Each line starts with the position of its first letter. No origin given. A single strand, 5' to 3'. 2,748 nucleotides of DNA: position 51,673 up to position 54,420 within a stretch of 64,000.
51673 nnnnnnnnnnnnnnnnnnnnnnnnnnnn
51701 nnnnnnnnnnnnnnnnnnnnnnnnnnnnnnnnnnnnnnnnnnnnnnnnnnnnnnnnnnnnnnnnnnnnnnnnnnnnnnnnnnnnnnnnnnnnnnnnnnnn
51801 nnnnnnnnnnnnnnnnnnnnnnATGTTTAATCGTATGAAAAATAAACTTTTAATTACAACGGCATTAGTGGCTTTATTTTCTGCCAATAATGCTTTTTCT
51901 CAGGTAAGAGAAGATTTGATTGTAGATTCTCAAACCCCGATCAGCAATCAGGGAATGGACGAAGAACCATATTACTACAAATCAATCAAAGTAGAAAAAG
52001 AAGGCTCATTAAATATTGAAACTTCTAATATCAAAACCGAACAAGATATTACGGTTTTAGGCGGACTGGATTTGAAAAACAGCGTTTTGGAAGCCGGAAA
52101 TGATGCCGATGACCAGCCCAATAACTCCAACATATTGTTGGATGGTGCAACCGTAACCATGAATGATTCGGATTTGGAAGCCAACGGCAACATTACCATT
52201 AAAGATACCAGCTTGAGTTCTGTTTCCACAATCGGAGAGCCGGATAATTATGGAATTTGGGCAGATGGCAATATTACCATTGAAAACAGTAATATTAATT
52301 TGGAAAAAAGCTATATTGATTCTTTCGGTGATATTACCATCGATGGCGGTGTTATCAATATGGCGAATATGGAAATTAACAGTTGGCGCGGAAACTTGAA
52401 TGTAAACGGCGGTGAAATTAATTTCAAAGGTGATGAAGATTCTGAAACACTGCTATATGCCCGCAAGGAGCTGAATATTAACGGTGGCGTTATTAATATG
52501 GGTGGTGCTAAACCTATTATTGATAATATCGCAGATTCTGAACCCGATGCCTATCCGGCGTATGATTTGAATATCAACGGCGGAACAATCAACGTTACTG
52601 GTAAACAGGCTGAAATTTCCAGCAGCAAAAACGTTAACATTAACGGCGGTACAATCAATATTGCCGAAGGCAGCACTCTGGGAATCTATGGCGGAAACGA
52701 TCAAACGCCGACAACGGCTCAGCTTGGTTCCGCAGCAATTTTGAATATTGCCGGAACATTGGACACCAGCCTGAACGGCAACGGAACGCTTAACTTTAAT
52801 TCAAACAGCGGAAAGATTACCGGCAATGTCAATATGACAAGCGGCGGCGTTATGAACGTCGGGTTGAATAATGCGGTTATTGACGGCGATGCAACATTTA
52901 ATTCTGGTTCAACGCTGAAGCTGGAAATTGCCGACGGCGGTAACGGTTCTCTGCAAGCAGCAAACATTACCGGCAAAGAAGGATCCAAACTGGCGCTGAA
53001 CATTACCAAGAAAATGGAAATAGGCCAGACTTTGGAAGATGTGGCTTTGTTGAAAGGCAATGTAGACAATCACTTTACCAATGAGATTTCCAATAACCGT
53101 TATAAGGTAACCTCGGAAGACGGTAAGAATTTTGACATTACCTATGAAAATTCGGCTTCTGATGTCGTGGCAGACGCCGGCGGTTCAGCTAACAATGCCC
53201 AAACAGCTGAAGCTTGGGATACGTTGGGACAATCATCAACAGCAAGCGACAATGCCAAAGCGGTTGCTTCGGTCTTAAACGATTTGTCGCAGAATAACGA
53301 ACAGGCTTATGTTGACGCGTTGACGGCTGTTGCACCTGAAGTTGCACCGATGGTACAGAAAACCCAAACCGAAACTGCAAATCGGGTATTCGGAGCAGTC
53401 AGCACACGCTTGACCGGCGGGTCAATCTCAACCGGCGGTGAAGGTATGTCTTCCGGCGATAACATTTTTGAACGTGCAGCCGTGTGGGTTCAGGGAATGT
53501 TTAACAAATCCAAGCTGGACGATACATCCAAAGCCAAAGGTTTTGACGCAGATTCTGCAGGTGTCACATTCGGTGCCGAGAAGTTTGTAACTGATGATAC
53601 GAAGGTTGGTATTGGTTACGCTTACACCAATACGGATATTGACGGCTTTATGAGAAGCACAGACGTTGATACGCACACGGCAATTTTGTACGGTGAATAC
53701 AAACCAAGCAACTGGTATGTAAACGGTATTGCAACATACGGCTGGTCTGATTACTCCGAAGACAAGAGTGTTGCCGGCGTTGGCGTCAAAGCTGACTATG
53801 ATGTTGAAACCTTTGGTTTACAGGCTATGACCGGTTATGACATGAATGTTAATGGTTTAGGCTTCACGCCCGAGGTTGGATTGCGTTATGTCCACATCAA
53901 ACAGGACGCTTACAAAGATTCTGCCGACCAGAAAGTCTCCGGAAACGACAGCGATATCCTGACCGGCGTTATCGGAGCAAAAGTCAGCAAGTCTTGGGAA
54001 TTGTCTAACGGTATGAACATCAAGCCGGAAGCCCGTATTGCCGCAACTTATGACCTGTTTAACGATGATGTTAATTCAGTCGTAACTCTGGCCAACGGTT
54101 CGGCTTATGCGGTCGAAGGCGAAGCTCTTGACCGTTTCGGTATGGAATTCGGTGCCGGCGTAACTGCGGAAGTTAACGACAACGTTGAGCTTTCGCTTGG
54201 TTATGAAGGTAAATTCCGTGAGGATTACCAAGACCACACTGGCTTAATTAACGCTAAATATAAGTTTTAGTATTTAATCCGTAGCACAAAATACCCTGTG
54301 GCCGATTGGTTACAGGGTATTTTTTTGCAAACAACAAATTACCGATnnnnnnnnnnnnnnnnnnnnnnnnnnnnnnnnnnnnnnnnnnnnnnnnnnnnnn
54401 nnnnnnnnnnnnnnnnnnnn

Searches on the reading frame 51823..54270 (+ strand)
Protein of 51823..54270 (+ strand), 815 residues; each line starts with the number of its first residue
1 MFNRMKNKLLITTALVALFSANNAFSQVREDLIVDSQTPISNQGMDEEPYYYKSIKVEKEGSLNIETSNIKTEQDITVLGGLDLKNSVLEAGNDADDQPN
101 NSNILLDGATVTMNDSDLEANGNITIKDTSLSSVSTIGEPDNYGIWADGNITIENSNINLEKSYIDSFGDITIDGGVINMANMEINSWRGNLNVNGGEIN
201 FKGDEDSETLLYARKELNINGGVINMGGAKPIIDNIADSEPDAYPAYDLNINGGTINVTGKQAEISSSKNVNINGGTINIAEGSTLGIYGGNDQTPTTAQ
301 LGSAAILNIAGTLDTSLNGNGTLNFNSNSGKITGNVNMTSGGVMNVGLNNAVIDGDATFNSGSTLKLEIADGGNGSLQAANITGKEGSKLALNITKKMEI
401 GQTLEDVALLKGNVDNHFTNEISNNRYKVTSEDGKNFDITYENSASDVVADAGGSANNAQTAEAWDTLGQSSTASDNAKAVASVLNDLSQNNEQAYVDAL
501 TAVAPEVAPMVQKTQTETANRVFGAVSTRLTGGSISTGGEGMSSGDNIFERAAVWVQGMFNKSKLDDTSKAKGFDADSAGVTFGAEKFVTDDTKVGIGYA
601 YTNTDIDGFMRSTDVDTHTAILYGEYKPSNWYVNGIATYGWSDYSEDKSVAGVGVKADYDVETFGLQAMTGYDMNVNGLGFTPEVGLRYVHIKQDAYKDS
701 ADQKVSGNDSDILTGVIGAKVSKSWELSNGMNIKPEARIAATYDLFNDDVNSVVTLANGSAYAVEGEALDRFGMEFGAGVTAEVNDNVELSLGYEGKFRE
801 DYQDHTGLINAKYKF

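Call 13: search_protein_families(library=pfam, proteins=[window:51823-54270:+])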
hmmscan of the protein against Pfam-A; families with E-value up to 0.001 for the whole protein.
window:51823-54270:+ (815 aa): 2 families
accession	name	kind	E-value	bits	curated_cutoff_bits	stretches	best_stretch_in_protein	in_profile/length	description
PF03797.25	Autotransporter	-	1.5e-53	182.6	26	1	554-795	1-255/255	Autotransporter beta-domain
PF14262.12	Cthe_2159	-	5.2e-07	29.6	25.8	1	187-283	163-259/262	Carbohydrate-binding domain-containing protein Cthe_2159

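Call 22: find_homologous_proteins(query=window:51823-54267:+, max_evalue=1e-20)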
Query window:51823-54267:+ (815 aa): 1093 proteins with E <= 1e-20 among 8000 candidates; the best 120 are listed.
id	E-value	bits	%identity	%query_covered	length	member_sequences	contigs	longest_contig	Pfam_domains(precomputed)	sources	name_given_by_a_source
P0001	0.0e+0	1766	100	100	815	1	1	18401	PF03797.26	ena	-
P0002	0.0e+0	1756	100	100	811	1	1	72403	PF03797.26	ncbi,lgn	-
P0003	0.0e+0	1742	99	100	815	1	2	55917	PF03797.26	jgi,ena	-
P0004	0.0e+0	1732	99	100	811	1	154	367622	PF03797.26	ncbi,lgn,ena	-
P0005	0.0e+0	1730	98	100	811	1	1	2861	PF03797.26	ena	-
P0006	0.0e+0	1730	99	100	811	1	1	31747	PF03797.26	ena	-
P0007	0.0e+0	1730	98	100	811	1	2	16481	PF03797.26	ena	-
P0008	0.0e+0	1729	98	100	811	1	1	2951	PF03797.26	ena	-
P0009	0.0e+0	1729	98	100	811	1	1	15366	PF03797.26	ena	-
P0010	0.0e+0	1728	98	100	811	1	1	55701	PF03797.26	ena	-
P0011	0.0e+0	1728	98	100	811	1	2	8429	PF03797.26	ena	-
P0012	0.0e+0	1727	98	100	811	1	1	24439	PF03797.26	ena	-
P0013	0.0e+0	1726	98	100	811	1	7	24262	PF03797.26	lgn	-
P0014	0.0e+0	1723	98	100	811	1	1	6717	PF03797.26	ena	-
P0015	0.0e+0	1722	98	100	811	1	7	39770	PF03797.26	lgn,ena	-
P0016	0.0e+0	1719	98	100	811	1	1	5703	PF03797.26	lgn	-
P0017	0.0e+0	1718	98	100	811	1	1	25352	PF03797.26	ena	-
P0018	0.0e+0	1715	98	100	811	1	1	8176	PF03797.26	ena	-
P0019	0.0e+0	1714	98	100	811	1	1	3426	PF03797.26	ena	-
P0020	0.0e+0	1714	97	100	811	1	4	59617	PF03797.26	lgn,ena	-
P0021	0.0e+0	1712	97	100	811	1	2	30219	PF03797.26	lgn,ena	-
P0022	0.0e+0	1710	97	100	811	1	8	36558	PF03797.26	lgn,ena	-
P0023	0.0e+0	1709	97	100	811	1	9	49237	PF03797.26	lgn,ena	-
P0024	0.0e+0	1708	97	100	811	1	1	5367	PF03797.26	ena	-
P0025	0.0e+0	1707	97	100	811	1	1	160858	PF03797.26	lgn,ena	-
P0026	0.0e+0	1707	97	100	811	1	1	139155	PF03797.26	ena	-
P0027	0.0e+0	1705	97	100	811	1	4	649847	PF03797.26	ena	-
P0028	0.0e+0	1704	97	100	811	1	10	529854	PF03797.26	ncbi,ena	-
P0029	0.0e+0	1702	98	100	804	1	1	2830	PF03797.26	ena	-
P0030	0.0e+0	1693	97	100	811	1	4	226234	PF03797.26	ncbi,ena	-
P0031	0.0e+0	1675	95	100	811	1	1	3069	PF03797.26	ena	-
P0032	0.0e+0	1668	95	100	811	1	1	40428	PF03797.26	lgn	-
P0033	0.0e+0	1647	94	100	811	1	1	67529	PF03797.26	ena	-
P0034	0.0e+0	1646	94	100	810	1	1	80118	PF03797.26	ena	-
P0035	0.0e+0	1622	93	100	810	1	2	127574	PF03797.26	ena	-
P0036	0.0e+0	1622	81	100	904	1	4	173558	PF14262.13,PF03797.26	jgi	-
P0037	0.0e+0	1613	80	100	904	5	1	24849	PF03797.26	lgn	-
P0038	0.0e+0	1611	82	100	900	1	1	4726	PF03797.26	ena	-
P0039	0.0e+0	1611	81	100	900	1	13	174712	PF14262.13,PF03797.26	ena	-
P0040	0.0e+0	1609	81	100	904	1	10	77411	PF03797.26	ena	-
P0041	0.0e+0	1607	83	90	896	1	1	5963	PF03797.26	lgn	-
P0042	0.0e+0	1606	82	100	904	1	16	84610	PF03797.26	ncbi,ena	-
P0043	0.0e+0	1606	80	100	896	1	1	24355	PF03797.26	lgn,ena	-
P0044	0.0e+0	1606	82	90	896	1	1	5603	PF03797.26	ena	-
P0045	0.0e+0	1605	82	90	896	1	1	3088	PF03797.26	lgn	-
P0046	0.0e+0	1604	82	90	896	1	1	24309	PF03797.26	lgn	-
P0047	0.0e+0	1604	80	100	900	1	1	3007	PF03797.26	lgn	-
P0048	0.0e+0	1604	82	90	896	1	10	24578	PF03797.26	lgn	-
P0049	0.0e+0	1604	82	90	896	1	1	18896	PF03797.26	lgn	-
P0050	0.0e+0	1604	80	100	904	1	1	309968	PF03797.26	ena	-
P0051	0.0e+0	1604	82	90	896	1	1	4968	PF03797.26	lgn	-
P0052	0.0e+0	1603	82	100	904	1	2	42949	PF03797.26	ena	-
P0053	0.0e+0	1603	82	100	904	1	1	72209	PF03797.26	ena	-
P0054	0.0e+0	1603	82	100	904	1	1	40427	PF03797.26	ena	-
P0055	0.0e+0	1603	82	90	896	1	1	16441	PF03797.26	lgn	-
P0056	0.0e+0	1602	80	100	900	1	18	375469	PF03797.26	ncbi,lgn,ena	-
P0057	0.0e+0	1602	80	100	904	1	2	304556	PF03797.26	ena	-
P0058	0.0e+0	1602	81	100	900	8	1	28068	PF14262.13,PF03797.26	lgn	-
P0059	0.0e+0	1601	80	100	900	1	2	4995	PF03797.26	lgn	-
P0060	0.0e+0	1600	79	100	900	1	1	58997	PF03797.26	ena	-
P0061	0.0e+0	1600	81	100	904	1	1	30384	PF14262.13,PF03797.26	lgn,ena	-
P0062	0.0e+0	1600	81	100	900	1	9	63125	PF03797.26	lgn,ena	-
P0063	0.0e+0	1599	80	100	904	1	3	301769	PF03797.26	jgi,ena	jgi:outer membrane autotransporter protein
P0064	0.0e+0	1599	80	100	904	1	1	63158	PF03797.26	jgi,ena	-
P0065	0.0e+0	1598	80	100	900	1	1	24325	PF14262.13,PF03797.26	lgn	-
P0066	0.0e+0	1598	81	100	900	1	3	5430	PF03797.26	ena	-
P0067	0.0e+0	1598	80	100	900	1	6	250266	PF03797.26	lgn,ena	-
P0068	0.0e+0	1598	80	100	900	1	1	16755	PF03797.26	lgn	-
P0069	0.0e+0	1597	80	100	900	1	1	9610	PF03797.26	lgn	-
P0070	0.0e+0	1597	80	100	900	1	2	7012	PF03797.26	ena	-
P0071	0.0e+0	1597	81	100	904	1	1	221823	PF03797.26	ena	-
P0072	0.0e+0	1596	81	100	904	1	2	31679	PF03797.26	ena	-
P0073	0.0e+0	1596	82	100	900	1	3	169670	PF03797.26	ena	-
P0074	0.0e+0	1595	82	100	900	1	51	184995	PF03797.26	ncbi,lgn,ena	-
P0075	0.0e+0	1595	82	100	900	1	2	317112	PF03797.26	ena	-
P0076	0.0e+0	1594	80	100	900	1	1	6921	PF03797.26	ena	-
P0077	0.0e+0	1594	80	100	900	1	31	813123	PF03797.26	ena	-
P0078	0.0e+0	1594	80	100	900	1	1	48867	PF03797.26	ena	-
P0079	0.0e+0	1594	80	100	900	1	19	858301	PF14262.13,PF03797.26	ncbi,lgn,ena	-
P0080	0.0e+0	1594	82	100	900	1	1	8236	PF03797.26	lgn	-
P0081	0.0e+0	1593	81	100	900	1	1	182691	PF03797.26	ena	-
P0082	0.0e+0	1593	80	100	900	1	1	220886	PF03797.26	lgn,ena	-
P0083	0.0e+0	1593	82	100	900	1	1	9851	PF03797.26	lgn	-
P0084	0.0e+0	1593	80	100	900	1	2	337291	PF03797.26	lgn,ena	-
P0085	0.0e+0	1593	81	100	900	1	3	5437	PF03797.26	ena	-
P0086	0.0e+0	1593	81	100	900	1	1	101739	PF03797.26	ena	-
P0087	0.0e+0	1593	80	100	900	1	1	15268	PF03797.26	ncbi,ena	-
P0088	0.0e+0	1593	82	100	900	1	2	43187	PF03797.26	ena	-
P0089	0.0e+0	1592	80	100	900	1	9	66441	PF03797.26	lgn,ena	-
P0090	0.0e+0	1592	81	100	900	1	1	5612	PF03797.26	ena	-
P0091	0.0e+0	1592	81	100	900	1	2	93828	PF14262.13,PF03797.26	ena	-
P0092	0.0e+0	1592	80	100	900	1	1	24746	PF03797.26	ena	-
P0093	0.0e+0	1592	80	100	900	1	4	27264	PF03797.26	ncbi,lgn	-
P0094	0.0e+0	1591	81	100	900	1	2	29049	PF14262.13,PF03797.26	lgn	-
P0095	0.0e+0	1591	80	100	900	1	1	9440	PF03797.26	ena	-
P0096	0.0e+0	1591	80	100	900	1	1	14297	PF14262.13,PF03797.26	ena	-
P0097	0.0e+0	1591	80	100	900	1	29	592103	PF03797.26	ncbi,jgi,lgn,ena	-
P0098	0.0e+0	1590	81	100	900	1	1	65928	PF03797.26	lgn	-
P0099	0.0e+0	1589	81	100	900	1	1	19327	PF14262.13,PF03797.26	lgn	-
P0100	0.0e+0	1589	81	100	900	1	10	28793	PF14262.13,PF03797.26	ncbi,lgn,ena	-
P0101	0.0e+0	1588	80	100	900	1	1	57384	PF03797.26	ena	-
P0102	0.0e+0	1588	80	100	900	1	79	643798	PF03797.26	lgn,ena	-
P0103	0.0e+0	1588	80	100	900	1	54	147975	PF03797.26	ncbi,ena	-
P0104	0.0e+0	1588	82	90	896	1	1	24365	PF14262.13,PF03797.26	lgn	-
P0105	0.0e+0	1588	81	100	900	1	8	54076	PF03797.26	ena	-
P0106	0.0e+0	1588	80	100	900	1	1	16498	PF03797.26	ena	-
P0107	0.0e+0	1587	81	100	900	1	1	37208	PF03797.26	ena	-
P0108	0.0e+0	1587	79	100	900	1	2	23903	PF03797.26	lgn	-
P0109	0.0e+0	1587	80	100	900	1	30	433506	PF03797.26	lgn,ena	-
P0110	0.0e+0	1587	80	100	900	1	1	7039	PF03797.26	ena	-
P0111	0.0e+0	1587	81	100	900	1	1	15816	PF14262.13,PF03797.26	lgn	-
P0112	0.0e+0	1586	80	100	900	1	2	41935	PF03797.26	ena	-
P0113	0.0e+0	1586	80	100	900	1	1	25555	PF03797.26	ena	-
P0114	0.0e+0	1586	79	100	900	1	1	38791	PF03797.26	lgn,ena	-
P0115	0.0e+0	1586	81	100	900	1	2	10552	PF03797.26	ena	-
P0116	0.0e+0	1586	81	100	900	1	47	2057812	PF03797.26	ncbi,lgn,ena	-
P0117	0.0e+0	1586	79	100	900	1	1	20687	PF03797.26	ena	-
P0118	0.0e+0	1585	80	100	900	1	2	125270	PF03797.26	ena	-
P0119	0.0e+0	1585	80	100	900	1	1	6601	PF03797.26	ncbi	-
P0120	0.0e+0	1585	80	100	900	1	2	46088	PF03797.26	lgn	-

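Call 23: find_encoding_contigs(protein=P0116, flank=3000, max_places=4)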
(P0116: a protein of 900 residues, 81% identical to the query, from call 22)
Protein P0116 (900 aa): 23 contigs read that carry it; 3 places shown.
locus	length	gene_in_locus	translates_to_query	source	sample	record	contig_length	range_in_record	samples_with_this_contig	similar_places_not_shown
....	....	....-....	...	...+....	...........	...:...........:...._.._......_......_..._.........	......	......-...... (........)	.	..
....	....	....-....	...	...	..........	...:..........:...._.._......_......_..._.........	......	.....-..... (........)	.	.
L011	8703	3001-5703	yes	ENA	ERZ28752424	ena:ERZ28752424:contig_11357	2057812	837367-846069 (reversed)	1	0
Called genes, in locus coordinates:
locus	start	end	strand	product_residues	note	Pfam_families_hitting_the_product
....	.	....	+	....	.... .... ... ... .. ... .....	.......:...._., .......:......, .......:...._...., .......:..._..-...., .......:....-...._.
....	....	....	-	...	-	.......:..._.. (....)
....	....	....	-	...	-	-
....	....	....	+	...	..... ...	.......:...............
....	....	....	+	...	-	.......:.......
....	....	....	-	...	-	-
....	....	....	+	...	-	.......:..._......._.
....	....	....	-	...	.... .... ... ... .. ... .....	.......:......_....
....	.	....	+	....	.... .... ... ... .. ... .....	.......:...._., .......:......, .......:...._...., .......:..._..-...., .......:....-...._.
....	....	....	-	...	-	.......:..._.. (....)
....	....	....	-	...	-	-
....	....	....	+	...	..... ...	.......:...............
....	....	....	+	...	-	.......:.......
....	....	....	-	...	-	-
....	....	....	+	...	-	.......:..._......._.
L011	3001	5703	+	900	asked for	PF03797:Autotransporter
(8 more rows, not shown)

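Call 24: find_encoding_contigs(protein=P0004, flank=3000, max_places=4)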
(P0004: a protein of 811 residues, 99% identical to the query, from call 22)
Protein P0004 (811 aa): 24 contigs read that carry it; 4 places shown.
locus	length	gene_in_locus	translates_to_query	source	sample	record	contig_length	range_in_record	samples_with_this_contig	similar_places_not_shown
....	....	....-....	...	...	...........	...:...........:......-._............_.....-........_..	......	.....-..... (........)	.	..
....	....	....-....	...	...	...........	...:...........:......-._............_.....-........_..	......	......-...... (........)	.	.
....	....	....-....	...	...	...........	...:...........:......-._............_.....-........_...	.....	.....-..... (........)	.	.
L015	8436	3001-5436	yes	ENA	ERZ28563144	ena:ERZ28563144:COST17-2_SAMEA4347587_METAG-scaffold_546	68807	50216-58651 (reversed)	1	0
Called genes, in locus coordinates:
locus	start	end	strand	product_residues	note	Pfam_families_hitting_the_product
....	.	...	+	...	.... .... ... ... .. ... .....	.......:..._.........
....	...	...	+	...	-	-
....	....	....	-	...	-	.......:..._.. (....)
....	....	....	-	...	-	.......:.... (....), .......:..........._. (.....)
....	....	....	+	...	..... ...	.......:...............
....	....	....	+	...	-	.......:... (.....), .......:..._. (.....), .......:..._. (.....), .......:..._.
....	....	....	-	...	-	-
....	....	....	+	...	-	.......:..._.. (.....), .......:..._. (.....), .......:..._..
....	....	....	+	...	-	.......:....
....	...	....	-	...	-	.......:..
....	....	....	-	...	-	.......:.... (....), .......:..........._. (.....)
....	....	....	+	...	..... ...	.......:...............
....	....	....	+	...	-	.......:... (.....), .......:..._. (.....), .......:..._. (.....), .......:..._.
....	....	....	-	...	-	-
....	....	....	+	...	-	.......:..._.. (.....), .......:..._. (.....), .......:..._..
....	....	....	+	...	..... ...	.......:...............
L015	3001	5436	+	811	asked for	PF03797:Autotransporter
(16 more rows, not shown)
